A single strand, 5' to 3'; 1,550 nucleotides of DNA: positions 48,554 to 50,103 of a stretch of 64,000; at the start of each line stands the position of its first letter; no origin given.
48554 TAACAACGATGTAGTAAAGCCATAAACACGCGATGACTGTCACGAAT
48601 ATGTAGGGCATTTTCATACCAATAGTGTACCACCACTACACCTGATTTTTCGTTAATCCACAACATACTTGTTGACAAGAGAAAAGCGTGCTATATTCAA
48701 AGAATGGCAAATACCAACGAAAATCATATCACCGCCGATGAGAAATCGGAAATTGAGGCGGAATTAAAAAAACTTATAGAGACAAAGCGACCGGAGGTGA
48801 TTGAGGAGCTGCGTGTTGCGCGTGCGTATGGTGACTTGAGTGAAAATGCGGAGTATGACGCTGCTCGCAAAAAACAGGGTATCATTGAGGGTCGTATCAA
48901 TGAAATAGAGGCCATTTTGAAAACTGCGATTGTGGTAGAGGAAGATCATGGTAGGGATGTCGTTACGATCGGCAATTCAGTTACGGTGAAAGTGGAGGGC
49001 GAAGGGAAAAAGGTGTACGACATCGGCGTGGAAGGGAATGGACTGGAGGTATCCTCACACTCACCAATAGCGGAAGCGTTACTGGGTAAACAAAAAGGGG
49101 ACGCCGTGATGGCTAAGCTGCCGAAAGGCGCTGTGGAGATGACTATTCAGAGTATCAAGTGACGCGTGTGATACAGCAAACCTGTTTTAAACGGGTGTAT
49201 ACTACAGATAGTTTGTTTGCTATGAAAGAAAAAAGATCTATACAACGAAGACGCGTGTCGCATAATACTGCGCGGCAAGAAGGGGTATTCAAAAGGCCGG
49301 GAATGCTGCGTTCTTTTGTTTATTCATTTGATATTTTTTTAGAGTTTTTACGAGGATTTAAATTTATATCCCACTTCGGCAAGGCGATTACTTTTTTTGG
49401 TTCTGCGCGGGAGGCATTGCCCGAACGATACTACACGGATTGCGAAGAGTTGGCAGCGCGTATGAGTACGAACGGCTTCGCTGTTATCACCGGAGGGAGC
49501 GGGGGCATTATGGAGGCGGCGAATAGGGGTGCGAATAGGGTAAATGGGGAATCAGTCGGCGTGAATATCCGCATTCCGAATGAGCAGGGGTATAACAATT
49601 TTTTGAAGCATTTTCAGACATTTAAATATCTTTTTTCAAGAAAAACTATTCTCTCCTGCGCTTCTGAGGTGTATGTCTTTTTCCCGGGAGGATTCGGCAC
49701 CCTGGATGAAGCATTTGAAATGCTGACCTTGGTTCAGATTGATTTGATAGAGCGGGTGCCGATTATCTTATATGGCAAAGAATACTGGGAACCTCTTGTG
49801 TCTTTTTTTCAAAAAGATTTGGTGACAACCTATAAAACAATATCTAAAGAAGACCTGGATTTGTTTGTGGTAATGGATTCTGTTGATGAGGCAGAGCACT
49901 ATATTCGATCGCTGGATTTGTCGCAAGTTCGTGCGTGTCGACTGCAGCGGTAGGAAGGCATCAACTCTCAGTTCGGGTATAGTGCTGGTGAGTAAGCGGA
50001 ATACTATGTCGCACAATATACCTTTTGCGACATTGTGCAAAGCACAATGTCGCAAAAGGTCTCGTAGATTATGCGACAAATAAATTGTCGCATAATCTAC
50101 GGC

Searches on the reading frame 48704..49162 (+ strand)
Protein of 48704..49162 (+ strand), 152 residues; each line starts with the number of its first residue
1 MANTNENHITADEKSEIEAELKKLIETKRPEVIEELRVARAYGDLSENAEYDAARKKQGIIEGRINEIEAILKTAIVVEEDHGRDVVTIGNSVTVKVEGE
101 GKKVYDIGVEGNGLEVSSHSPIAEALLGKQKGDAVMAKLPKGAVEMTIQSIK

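Call 12: search_protein_families(library=pfam, proteins=[window:48704-49162:+])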
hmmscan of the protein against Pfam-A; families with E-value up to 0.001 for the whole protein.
window:48704-49162:+ (152 aa): 2 families
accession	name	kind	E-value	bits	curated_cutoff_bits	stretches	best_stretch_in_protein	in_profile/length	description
PF03449.20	GreA_GreB_N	-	7.4e-24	84.2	24.5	1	8-77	2-71/71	Transcription elongation factor, N-terminal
PF01272.25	GreA_GreB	-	1.1e-10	41.7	26.9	1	85-152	4-76/77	Transcription elongation factor, GreA/GreB, C-term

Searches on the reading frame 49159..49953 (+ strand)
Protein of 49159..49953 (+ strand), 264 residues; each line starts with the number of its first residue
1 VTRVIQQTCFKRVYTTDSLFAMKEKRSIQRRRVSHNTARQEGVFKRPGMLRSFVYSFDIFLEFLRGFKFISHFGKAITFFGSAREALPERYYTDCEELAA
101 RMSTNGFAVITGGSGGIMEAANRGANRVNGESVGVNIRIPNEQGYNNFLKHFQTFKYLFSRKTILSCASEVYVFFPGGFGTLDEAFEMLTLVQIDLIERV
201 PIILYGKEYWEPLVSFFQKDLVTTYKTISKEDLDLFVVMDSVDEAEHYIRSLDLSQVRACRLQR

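Call 12: search_protein_families(library=pfam, proteins=[window:49159-49953:+])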
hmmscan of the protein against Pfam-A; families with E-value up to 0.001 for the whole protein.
window:49159-49953:+ (264 aa): 2 families
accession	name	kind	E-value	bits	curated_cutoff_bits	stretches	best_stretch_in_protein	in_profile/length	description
PF03641.19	Lysine_decarbox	-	2e-27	96.4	27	1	118-246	1-128/131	Possible lysine decarboxylase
PF18306.6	LDcluster4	-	6e-14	52.4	26.3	1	77-186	4-111/151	SLOG cluster4 family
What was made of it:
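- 49159..49953 (+): LOG-family (Lysine_decarbox/SLOG) gene, the left flank. Pfam PF03641, E = 2e-27 (call 12).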
